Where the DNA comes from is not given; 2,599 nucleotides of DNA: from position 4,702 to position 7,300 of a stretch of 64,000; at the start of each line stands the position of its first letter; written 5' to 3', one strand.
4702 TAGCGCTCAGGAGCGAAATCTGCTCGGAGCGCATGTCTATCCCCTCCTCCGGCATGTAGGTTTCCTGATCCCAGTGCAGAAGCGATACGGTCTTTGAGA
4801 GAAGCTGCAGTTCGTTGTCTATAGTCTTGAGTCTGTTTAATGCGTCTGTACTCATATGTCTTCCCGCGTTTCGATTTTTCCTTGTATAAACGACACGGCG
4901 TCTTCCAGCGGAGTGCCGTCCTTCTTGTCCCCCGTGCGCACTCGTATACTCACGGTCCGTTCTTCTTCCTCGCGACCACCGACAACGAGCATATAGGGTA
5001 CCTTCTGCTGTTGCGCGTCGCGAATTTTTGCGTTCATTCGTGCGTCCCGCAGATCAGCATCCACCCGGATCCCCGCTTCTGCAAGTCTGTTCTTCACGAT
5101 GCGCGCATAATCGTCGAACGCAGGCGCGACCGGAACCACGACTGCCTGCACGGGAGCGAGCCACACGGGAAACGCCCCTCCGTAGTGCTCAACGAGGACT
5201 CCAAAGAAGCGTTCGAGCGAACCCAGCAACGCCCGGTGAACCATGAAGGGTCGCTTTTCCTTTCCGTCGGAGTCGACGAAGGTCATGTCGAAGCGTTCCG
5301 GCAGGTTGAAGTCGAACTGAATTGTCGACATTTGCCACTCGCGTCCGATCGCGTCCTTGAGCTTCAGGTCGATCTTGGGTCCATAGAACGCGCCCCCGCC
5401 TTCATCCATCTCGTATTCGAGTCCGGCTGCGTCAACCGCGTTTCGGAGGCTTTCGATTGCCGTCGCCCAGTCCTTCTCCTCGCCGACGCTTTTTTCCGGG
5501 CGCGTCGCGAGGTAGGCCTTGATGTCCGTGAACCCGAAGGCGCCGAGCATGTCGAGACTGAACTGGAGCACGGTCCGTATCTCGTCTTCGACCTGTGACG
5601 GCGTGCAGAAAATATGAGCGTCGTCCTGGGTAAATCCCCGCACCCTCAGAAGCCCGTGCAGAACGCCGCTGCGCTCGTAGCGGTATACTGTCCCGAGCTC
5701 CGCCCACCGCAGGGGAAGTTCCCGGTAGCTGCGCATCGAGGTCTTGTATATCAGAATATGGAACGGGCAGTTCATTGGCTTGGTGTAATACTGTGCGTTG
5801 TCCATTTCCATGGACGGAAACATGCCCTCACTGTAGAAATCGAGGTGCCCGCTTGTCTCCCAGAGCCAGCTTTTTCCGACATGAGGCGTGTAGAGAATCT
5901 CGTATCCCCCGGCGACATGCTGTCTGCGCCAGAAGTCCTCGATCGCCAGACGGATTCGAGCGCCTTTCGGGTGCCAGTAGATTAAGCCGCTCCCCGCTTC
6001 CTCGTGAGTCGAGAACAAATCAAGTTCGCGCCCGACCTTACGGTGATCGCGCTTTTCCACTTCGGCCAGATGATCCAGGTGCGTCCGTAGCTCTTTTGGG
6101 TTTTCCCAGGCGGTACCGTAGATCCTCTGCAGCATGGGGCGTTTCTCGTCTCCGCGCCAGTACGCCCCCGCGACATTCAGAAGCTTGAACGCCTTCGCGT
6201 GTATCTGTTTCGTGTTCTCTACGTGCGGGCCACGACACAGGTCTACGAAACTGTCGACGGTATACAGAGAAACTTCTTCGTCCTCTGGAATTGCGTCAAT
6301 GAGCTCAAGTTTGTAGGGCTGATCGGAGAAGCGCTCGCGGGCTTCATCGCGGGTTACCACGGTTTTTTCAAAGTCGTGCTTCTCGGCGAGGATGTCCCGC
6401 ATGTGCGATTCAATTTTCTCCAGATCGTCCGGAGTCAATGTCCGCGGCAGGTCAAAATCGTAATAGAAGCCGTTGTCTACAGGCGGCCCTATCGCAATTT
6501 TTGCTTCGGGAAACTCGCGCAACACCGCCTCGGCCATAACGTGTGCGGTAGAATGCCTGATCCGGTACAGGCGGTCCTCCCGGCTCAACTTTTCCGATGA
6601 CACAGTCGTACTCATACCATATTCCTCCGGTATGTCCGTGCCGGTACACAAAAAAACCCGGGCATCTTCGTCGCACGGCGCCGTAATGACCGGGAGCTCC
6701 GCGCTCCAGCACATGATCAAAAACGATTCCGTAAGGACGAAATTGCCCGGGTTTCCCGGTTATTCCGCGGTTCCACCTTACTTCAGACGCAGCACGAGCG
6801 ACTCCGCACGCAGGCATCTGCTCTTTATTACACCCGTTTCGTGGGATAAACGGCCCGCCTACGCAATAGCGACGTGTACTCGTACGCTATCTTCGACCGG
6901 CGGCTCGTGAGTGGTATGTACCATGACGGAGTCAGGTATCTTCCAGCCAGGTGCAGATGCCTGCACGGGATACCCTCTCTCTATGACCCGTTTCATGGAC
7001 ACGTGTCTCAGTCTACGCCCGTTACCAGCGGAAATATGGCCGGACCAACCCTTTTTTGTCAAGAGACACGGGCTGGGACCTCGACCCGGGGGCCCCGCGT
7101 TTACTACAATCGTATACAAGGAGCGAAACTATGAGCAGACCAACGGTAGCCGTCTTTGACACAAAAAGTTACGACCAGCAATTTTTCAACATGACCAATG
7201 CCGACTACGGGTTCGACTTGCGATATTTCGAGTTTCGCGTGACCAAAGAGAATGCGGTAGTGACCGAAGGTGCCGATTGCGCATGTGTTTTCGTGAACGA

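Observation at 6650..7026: Canonical-looking T-box antiterminator/terminator switch in the ~400-nt thrS leader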

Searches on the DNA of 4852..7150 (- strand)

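Call 4: search_rna_families(source=window, start=6550, end=7150, threshold=evalue, max_evalue=10, show_alignments=5)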
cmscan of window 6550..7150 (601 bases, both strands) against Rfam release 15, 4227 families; matches with E-value up to 10: 3.
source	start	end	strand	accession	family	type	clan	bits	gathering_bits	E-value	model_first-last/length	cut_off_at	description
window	6730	7024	-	RF00230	T-box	Cis-reg; leader;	-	47.6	93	2.3e-09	1-219/219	no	T-box leader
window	6655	6814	-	RF01757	sbcD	Gene; sRNA;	-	15.3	40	1.5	1-155/155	no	sbcD RNA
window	6868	6888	+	RF01380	HIV-1_SD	Cis-reg;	-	14.7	30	7.5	1-19/19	no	Human immunodeficiency virus type 1 major splice donor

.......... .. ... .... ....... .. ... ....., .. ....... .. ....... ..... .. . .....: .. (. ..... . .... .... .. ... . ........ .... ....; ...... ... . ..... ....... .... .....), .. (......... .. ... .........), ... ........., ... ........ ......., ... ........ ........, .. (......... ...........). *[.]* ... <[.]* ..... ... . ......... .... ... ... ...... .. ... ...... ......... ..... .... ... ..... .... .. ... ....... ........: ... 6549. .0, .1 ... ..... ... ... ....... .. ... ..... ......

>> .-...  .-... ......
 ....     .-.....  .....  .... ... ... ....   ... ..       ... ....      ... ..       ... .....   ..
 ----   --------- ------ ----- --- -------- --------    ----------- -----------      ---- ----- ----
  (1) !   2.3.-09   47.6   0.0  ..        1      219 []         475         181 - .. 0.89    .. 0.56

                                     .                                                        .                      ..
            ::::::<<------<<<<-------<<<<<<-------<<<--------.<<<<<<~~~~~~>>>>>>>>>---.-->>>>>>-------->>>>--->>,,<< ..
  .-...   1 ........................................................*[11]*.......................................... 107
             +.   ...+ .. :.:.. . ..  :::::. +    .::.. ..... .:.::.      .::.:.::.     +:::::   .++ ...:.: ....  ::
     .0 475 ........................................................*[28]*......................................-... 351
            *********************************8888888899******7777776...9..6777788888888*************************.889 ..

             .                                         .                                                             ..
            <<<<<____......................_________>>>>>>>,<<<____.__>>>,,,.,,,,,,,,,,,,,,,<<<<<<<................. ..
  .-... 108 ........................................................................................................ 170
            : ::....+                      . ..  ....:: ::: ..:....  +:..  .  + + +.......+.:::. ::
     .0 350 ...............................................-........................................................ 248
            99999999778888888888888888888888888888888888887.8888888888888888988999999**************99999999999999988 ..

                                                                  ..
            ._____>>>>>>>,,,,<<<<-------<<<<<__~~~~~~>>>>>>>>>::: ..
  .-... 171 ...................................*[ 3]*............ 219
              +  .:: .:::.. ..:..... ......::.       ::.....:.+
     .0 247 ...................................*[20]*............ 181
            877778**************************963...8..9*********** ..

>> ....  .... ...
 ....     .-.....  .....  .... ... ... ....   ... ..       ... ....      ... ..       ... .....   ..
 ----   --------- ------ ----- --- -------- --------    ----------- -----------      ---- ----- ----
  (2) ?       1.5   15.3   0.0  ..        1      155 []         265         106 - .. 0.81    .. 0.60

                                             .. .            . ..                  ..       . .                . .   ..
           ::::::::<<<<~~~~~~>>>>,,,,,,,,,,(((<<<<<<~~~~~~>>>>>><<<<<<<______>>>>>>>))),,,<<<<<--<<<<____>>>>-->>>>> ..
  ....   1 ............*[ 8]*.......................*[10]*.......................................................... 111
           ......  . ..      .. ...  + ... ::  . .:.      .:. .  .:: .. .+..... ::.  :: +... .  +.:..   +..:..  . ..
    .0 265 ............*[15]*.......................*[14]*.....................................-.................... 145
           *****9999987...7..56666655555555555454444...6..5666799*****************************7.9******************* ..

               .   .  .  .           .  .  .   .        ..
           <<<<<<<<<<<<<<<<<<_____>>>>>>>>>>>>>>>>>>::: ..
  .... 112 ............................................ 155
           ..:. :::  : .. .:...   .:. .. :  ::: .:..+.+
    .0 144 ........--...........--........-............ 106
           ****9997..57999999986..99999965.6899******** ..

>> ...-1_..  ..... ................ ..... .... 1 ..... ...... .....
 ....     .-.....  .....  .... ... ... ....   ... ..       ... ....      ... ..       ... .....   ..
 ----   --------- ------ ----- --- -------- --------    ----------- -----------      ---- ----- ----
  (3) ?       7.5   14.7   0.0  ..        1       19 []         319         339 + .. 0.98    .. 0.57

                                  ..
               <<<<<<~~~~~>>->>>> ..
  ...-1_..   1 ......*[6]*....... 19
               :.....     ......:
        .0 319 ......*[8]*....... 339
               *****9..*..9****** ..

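Call 40: search_rna_families(sources=[L024, L025, L026, L027, L028, L029, L030, L031, L032, L033, L034, L037, L039, L040], threshold=evalue, max_evalue=0.01)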
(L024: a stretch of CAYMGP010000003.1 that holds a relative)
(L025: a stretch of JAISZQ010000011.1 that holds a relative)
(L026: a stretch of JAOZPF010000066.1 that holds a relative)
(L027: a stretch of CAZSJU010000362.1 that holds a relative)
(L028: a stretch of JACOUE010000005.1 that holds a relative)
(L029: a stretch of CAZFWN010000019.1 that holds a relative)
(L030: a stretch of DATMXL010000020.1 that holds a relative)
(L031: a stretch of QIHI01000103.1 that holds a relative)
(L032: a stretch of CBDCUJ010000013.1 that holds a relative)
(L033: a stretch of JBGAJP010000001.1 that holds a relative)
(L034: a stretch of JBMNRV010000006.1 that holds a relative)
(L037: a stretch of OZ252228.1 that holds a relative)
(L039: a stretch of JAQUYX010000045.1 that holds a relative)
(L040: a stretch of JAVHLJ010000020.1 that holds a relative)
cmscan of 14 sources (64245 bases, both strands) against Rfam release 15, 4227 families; matches with E-value up to 0.01: 11.
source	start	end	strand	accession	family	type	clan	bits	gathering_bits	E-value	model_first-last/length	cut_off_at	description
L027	250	483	+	RF00230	T-box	Cis-reg; leader;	-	99.1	93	1.3e-20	1-219/219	no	T-box leader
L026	1243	1472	+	RF00230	T-box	Cis-reg; leader;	-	97.8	93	2.8e-20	1-219/219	no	T-box leader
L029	1184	1424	+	RF00230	T-box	Cis-reg; leader;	-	92.5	93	6.6e-19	1-219/219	no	T-box leader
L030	1219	1450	+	RF00230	T-box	Cis-reg; leader;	-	80.3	93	9.3e-16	1-219/219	no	T-box leader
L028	846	919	+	RF00005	tRNA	Gene; tRNA;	CL00001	72.1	29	8.4e-14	1-71/71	no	tRNA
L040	1327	1398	+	RF00005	tRNA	Gene; tRNA;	CL00001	71.3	29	1.4e-13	1-71/71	no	tRNA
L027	58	131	+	RF00005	tRNA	Gene; tRNA;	CL00001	69.7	29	3.9e-13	1-71/71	no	tRNA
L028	625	697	-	RF00005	tRNA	Gene; tRNA;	CL00001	68.4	29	8.8e-13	1-71/71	no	tRNA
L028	485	566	-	RF00005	tRNA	Gene; tRNA;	CL00001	55.9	29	2.3e-09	1-71/71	no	tRNA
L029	4226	4442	-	RF01911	MIR2118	Gene; miRNA;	-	37.2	85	0.0015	1-170/170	no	MIR2118 microRNA precursor family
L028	935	1205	+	RF00230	T-box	Cis-reg; leader;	-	36.7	93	0.00016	1-219/219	no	T-box leader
